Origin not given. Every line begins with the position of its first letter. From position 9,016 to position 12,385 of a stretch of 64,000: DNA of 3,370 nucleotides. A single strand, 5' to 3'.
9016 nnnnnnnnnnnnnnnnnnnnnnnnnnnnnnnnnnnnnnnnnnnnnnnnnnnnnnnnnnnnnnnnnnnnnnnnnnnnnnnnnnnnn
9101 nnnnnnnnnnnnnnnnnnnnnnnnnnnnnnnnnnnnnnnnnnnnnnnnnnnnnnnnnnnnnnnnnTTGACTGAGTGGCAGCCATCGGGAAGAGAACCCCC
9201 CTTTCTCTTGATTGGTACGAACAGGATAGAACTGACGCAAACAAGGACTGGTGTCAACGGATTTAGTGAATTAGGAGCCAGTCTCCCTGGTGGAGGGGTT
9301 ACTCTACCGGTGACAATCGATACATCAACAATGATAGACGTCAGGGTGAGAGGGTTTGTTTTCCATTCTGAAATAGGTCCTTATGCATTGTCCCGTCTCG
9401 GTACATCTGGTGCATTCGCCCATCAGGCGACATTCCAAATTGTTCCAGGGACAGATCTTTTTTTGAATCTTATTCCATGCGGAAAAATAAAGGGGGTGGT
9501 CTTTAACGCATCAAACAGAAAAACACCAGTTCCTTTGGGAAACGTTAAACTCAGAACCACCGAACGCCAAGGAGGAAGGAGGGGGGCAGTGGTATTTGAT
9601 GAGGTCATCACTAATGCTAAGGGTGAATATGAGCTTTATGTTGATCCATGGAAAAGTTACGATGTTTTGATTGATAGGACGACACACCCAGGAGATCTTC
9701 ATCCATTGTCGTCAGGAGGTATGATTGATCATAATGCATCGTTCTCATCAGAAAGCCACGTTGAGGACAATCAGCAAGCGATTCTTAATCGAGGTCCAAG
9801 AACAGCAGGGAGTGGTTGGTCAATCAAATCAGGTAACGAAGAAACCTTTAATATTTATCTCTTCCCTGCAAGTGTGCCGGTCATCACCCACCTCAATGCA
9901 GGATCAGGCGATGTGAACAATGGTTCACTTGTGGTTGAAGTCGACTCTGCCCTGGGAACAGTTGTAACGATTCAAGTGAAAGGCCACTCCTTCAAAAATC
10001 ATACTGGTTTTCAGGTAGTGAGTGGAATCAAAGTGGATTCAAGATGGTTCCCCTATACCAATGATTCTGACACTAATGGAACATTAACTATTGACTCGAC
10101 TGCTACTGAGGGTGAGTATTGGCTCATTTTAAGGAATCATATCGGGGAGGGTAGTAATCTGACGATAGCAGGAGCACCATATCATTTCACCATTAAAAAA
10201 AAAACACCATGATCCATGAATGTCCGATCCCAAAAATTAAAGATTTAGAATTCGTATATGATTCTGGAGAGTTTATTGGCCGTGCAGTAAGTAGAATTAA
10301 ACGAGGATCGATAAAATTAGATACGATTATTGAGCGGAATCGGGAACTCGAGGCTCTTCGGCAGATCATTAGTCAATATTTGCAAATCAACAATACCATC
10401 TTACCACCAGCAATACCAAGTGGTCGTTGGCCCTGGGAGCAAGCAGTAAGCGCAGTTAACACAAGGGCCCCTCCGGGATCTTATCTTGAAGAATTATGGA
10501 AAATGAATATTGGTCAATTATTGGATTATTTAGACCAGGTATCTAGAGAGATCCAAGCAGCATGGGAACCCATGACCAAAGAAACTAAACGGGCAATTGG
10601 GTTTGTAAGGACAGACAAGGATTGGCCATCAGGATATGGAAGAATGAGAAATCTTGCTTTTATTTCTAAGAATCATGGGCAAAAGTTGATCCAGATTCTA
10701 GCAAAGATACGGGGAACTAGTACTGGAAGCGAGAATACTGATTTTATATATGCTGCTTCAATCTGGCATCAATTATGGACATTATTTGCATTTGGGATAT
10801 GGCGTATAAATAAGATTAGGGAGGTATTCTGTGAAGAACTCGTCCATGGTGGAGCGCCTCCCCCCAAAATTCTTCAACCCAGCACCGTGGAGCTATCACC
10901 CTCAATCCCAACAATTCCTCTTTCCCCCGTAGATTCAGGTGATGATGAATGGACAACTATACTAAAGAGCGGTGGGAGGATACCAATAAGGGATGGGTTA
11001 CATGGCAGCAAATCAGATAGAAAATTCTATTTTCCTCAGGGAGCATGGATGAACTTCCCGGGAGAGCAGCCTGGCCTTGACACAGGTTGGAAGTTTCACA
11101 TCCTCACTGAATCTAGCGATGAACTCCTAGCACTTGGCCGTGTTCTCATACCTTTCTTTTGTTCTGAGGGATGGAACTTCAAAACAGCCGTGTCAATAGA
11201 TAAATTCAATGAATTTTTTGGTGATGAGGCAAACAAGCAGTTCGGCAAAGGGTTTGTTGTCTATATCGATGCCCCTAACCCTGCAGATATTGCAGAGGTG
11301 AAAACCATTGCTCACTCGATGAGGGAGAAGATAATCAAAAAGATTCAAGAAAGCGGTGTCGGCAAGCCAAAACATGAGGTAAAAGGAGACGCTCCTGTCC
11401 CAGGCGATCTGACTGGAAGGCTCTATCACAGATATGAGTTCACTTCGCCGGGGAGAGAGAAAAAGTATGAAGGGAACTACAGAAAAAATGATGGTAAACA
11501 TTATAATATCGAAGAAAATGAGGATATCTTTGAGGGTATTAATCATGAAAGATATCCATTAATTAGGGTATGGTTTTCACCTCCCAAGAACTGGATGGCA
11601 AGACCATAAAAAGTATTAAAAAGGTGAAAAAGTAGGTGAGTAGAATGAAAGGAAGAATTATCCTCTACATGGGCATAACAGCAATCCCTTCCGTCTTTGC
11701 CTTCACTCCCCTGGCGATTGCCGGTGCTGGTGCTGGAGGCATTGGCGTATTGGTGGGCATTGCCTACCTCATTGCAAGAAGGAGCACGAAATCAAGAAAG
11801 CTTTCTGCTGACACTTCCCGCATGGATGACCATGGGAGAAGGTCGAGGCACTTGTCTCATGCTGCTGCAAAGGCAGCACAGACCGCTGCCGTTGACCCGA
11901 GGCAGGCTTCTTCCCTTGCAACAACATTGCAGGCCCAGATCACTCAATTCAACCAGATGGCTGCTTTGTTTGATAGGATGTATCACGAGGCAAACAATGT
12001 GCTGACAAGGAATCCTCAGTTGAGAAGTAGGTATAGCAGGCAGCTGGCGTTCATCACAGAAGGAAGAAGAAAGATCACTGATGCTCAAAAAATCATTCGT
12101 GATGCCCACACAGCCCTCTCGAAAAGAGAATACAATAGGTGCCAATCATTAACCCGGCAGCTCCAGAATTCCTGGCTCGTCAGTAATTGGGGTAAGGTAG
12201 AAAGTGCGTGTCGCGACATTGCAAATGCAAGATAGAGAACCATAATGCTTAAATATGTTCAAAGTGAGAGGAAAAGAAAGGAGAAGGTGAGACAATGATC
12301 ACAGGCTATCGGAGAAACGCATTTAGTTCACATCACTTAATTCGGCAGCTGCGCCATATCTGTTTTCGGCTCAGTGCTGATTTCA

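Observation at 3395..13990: Eleven-gene, tightly coupled cluster of uncharacterised membrane, secreted and helical proteins ending in a PAC2-like chaperone, next to groESL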

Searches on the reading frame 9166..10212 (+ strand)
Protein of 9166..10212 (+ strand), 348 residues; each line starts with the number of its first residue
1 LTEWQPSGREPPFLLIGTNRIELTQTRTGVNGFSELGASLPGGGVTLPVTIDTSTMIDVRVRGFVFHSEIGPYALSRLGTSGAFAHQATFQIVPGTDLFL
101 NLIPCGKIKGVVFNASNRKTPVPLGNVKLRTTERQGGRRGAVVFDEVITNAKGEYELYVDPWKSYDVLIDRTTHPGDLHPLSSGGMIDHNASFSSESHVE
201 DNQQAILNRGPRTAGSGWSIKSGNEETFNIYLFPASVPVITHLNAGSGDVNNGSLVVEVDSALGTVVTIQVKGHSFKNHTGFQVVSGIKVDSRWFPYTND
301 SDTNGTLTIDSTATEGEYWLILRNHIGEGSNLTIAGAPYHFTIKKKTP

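Call 4: search_protein_families(library=pfam, proteins=[window:9166-10212:+], max_evalue=1)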
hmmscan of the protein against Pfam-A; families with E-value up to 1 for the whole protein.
window:9166-10212:+ (348 aa): 0 families

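Call 9: search_protein_families(library=phrogs, proteins=[window:9166-10212:+], max_evalue=0.1)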
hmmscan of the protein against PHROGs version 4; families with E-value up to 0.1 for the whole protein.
window:9166-10212:+ (348 aa): 0 families

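Call 10: search_protein_families(library=ncbifam, proteins=[window:9166-10212:+], max_evalue=0.1)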
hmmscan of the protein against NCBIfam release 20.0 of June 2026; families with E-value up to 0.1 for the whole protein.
window:9166-10212:+ (348 aa): 1 family
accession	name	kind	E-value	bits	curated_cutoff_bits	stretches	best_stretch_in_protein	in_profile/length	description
TIGR04134.1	lipo_with_rSAM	hypoth_equivalog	0.048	13.7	39.8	0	108-157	42-89/150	radical SAM-associated putative lipoprotein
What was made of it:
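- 9166..10212 (+): g06, 348 aa: Gly/Thr/Val/Ser-rich, probably all-beta, with no signal peptide. Residues 105-165 look like a carboxypeptidase-regulatory-type beta-sandwich by eye. The only hit is weak, to an NCBIfam lipoprotein family over 108-157 (E 0.05, call 10).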

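Call 11: search_protein_families(library=padloc, proteins=[window:9166-10212:+], max_evalue=0.1)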
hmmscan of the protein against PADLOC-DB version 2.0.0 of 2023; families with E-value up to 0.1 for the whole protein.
window:9166-10212:+ (348 aa): 0 families

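Call 21: find_related_loci(query=window:9166-10212:+, collection=viral_contigs, flank=10000)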
Query window:9166-10212:+ (348 aa) in viral_contigs; peptide patterns used: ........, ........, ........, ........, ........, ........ (x = any residue, [..] = any of these).
4 stretches matched a pattern, but none encodes a relative of the query by tblastn (E <= 1e-3).

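Call 35: search_solved_structures(query=window:9166-10212:+, max_evalue=10, show_alignments=1)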
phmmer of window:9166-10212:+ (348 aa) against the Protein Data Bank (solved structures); distinct sequences matched with E-value up to 10: 0.
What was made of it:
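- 9166..10212 (+): There is no Pfam or PDB match (calls 4, 35).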

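Call 91: search_dna_similar(query=window:9166-10212:+, collection=phages, mode=protein, max_evalue=0.01, max_rows=8)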
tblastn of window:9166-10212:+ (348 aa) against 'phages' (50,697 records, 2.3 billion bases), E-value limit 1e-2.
No match.

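Call 93: list_cluster_members(proteins=[window:9166-10212:+, window:11645-12235:+, window:12295-13266:+, window:4382-5524:+, window:3395-3931:+, window:14200-15243:+, window:10209-11609:+])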
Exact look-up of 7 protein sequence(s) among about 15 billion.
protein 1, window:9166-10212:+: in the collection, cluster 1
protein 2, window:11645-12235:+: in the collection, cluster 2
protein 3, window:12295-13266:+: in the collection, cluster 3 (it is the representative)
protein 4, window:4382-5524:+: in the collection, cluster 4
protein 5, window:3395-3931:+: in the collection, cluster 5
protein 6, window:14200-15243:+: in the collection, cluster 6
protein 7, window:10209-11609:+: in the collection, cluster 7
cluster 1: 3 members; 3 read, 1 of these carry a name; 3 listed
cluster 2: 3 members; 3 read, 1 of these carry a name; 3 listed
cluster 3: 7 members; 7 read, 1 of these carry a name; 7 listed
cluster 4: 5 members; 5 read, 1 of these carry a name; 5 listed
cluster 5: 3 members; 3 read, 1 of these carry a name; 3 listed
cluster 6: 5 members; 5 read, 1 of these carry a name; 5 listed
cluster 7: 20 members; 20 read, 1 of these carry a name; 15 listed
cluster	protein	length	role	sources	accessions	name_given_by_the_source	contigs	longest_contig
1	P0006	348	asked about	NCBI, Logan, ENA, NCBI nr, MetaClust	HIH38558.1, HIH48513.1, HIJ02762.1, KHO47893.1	hypothetical protein J4460_01135 [Candidatus Woesearchaeota archaeon] | MAG: hypothetical protein QS99_C0001G0042 [archaeon GW2011_AR4] | status=active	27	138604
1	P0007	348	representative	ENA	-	-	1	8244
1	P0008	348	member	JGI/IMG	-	-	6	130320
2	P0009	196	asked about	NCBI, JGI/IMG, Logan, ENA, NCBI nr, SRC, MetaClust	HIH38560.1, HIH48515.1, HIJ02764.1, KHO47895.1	hypothetical protein J4460_01145 [Candidatus Woesearchaeota archaeon] | MAG: hypothetical protein QS99_C0001G0044 [archaeon GW2011_AR4] | status=active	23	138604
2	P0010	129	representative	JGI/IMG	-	-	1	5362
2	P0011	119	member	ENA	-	-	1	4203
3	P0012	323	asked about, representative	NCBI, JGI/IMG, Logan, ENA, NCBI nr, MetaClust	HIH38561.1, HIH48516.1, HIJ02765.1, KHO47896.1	hypothetical protein J4460_01150 [Candidatus Woesearchaeota archaeon] | MAG: hypothetical protein QS99_C0001G0045 [archaeon GW2011_AR4] | \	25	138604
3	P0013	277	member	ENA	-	-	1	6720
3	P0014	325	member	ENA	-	-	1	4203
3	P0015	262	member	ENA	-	-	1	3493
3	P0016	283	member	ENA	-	-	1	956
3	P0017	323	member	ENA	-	-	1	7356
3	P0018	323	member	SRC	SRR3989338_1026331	-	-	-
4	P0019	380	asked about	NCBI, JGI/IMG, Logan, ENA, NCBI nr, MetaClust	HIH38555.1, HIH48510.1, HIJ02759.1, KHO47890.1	hypothetical protein J4460_01120 [Candidatus Woesearchaeota archaeon] | MAG: hypothetical protein QS99_C0001G0039 [archaeon GW2011_AR4] | status=active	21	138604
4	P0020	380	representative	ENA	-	-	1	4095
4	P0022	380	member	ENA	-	-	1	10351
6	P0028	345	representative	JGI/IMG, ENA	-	-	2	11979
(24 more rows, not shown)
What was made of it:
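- Every listed 90%-identity cluster member of six cluster genes and g11 is either unnamed or named 'hypothetical protein' (call 93).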

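Call 94: find_encoding_contigs(protein=P0022, flank=10000, max_places=3)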
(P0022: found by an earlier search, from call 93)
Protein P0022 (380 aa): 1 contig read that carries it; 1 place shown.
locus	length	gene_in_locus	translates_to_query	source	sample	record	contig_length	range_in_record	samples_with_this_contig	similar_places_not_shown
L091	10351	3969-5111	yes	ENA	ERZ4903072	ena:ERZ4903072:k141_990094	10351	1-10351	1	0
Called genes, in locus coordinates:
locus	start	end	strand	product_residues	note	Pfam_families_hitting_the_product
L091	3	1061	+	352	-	?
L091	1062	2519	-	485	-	PF00149:Metallophos, PF12850:Metallophos_2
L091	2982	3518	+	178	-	-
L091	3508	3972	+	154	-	-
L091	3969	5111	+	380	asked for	-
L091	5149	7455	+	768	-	-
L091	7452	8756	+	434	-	-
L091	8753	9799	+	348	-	-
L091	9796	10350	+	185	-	?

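Call 95: find_encoding_contigs(protein=P0017, flank=10000, max_places=3)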
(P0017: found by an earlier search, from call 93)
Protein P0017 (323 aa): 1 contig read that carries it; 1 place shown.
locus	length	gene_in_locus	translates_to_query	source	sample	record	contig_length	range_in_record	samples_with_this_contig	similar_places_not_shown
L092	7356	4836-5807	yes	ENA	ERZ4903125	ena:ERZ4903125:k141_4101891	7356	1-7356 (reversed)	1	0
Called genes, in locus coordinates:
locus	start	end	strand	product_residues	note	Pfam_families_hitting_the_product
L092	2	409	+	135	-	?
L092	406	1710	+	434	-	-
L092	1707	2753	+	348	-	-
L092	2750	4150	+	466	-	-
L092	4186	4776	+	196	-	-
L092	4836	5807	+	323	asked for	-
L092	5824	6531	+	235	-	PF09754:PAC2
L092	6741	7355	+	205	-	?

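Call 96: find_encoding_contigs(protein=P0028, flank=10000, max_places=3)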
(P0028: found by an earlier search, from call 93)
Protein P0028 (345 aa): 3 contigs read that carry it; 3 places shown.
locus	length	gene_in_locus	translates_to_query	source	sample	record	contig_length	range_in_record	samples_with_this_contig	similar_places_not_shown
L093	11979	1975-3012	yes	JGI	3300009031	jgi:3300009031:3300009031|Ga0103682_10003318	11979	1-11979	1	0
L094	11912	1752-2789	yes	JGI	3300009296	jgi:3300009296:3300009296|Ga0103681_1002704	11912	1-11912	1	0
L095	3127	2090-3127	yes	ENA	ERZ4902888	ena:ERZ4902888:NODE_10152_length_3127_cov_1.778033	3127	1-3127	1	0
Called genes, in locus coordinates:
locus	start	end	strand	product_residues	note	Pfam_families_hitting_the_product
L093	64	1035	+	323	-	-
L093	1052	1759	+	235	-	PF09754:PAC2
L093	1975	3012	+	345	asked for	-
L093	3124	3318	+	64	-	-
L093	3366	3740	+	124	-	PF00166:Cpn10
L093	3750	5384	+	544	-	PF00118:Cpn60_TCP1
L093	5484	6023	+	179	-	PF01965:DJ-1_PfpI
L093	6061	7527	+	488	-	PF02878:PGM_PMM_I, PF02879:PGM_PMM_II, PF02880:PGM_PMM_III, PF00408:PGM_PMM_IV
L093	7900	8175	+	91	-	-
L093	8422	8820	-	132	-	PF00293:NUDIX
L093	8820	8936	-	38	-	-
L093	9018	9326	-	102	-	-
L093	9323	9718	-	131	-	-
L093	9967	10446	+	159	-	-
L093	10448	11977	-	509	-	?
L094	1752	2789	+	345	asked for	-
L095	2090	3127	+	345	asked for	?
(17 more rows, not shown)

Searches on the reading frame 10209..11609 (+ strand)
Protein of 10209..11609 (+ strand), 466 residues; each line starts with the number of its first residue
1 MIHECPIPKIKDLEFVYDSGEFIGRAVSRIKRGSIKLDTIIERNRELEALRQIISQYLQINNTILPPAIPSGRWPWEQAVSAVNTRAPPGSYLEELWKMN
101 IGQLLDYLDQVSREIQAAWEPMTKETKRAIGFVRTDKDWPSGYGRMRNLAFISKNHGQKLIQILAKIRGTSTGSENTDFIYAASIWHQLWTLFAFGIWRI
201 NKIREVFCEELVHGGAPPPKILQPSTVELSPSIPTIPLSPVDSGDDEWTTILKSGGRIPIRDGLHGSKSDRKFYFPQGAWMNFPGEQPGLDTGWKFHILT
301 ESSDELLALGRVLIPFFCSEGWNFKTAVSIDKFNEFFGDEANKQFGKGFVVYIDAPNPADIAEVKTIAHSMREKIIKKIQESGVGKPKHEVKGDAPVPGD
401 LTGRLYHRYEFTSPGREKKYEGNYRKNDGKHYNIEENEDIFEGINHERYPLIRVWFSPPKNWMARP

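Call 4: search_protein_families(library=pfam, proteins=[window:10209-11609:+], max_evalue=1)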
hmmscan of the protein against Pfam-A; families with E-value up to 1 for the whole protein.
window:10209-11609:+ (466 aa): 2 families
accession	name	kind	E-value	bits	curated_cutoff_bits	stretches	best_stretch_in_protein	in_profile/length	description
PF25816.1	RamC_N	-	0.032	14.2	27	1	278-374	19-111/191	RamC, N-terminal domain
PF12896.12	ANAPC4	-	0.13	12.2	23.1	1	100-136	26-62/203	Anaphase-promoting complex, cyclosome, subunit 4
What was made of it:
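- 10209..11609 (+): g07, 466 aa: cytoplasmic protein with a helical N-terminal half, a Pro-rich linker and an alpha/beta C-terminal half. RamC_N matched at only E 0.03, 14 bits against a cut-off of 27 (call 4).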

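Call 9: search_protein_families(library=phrogs, proteins=[window:10209-11609:+], max_evalue=0.1)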
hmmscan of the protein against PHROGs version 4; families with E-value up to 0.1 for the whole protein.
window:10209-11609:+ (466 aa): 0 families

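Call 10: search_protein_families(library=ncbifam, proteins=[window:10209-11609:+], max_evalue=0.1)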
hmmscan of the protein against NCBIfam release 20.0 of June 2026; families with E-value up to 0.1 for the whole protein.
window:10209-11609:+ (466 aa): 0 families

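Call 11: search_protein_families(library=padloc, proteins=[window:10209-11609:+], max_evalue=0.1)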
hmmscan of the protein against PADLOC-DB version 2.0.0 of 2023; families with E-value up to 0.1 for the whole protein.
window:10209-11609:+ (466 aa): 0 families

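Call 18: find_homologous_proteins(query=window:10209-11609:+, max_evalue=0.001)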
Query window:10209-11609:+: 6960 candidates shared short words with the query, none scored E <= 0.001.
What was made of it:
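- Tried and rejected: g07 found nothing (call 18).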

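Call 26: search_solved_structures(query=window:10209-11609:+, max_evalue=10, show_alignments=2)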
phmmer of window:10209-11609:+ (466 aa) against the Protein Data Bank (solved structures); distinct sequences matched with E-value up to 10: 0.
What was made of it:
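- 10209..11609 (+): There were no homologues (call 18) and no PDB hit (call 26).
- On Class III lanthipeptide synthetase lyase domain, RamC_N (g07): No PDB relative (call 26).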

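Call 72: predict_structure(protein=window:10209-11609:+)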
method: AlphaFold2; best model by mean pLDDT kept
length: 466 residues; sequences in the alignment: 1
mean_pLDDT: 35.1   pTM: 0.27
mean pLDDT of the five models: 35.1, 34.9, 33.8, 30.0, 29.8
residues with pLDDT >= 90: 0; 70-90: 0; 50-70: 15; < 50: 451
segments of 3 or more residues with pLDDT < 50: 1-44, 46-104, 125-161, 163-466
pLDDT, mean of each block of 10 residues (from residue 1): 26 27 33 38 45 42 33 37 39 45 50 52 49 38 39 44 46 44 44 42 36 32 25 24 30 26 24 25 29 32 35 34 28 35 34 33 41 45 38 33 31 29 26 26 29 28 26
secondary structure, 60 per line:
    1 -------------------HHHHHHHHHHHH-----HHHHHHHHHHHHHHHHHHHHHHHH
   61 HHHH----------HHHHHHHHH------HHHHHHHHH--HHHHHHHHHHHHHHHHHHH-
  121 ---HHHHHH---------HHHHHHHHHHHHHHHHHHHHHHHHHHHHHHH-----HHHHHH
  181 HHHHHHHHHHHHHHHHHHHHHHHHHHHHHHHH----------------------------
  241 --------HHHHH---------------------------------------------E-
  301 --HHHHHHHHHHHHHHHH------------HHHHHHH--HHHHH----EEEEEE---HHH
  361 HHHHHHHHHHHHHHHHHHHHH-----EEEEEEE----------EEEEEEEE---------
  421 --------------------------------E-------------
elements in order: H20-31 H37-64 H75-83 H90-98 H101-119 H124-129 H139-169 H175-212 H249-253 H303-318 H331-337 H340-344 E349-354 H358-381 E387-393 E404-411
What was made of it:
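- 10209..11609 (+): The AlphaFold model has pLDDT 35 and is unusable (call 72).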

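Call 114: find_related_loci(query=window:10209-11609:+, collection=viral_contigs, flank=5000)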
Query window:10209-11609:+ (466 aa) in viral_contigs; peptide patterns used: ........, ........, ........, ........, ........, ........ (x = any residue, [..] = any of these).
4 stretches matched a pattern, but none encodes a relative of the query by tblastn (E <= 1e-3).

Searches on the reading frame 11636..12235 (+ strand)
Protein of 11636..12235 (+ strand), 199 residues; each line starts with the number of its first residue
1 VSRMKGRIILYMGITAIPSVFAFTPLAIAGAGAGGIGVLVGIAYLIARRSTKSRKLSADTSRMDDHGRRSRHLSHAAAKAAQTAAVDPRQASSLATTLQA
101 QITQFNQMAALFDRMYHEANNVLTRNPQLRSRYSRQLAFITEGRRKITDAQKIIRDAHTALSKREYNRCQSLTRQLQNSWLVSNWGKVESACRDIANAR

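Call 4: search_protein_families(library=pfam, proteins=[window:11636-12235:+], max_evalue=1)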
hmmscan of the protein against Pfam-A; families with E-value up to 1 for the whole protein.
window:11636-12235:+ (199 aa): 3 families
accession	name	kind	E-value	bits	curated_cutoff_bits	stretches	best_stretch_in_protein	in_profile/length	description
PF21848.1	DUF6907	-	0.026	15.5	26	1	62-110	66-112/116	Domain of unknown function (DUF6907)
PF02665.19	Nitrate_red_gam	-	0.037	14.1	22.9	1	26-64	86-123/217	Nitrate reductase gamma subunit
PF07436.16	Curto_V3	-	0.22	12.4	25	0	51-95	32-76/87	Curtovirus V3 protein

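Call 9: search_protein_families(library=phrogs, proteins=[window:11636-12235:+], max_evalue=0.1)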
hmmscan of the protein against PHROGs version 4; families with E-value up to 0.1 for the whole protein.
window:11636-12235:+ (199 aa): 5 families
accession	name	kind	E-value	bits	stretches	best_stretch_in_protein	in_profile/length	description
phrog_190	-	DNA, RNA and nucleotide metabolism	0.00085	19.7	1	39-176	74-206/338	Holliday junction resolvase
phrog_934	-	tail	0.047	12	1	27-120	619-715/1988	tail length tape measure protein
phrog_1068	-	tail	0.048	13.4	1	96-163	2-68/706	tail length tape measure protein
phrog_20432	-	unknown function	0.053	14.8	1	144-190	13-58/92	-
phrog_13612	-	unknown function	0.077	12.6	1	92-164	179-252/427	-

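Call 10: search_protein_families(library=ncbifam, proteins=[window:11636-12235:+], max_evalue=0.1)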
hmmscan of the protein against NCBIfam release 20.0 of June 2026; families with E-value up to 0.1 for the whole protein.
window:11636-12235:+ (199 aa): 2 families
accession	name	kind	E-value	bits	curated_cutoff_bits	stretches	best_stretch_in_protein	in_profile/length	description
TIGR02881.1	spore_V_K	equivalog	0.069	12.2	422.95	1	107-179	143-209/261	stage V sporulation protein K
NF051874.1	PVV_CTERM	equivalog_domain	0.072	12.9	27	0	26-51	10-34/38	PVV-CTERM domain-containing choice-of-anchor G protein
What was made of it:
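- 11645..12235 (+): g08, 196 aa (alternative GTG start at 11636): N-terminal hydrophobic hairpin or anchor followed by a strongly basic helical domain (31 K+R against 12 D+E). There is no significant family match (calls 4, 9, 10).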

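Call 11: search_protein_families(library=padloc, proteins=[window:11636-12235:+], max_evalue=0.1)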
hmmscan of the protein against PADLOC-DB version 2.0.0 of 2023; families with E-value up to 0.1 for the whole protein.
window:11636-12235:+ (199 aa): 0 families
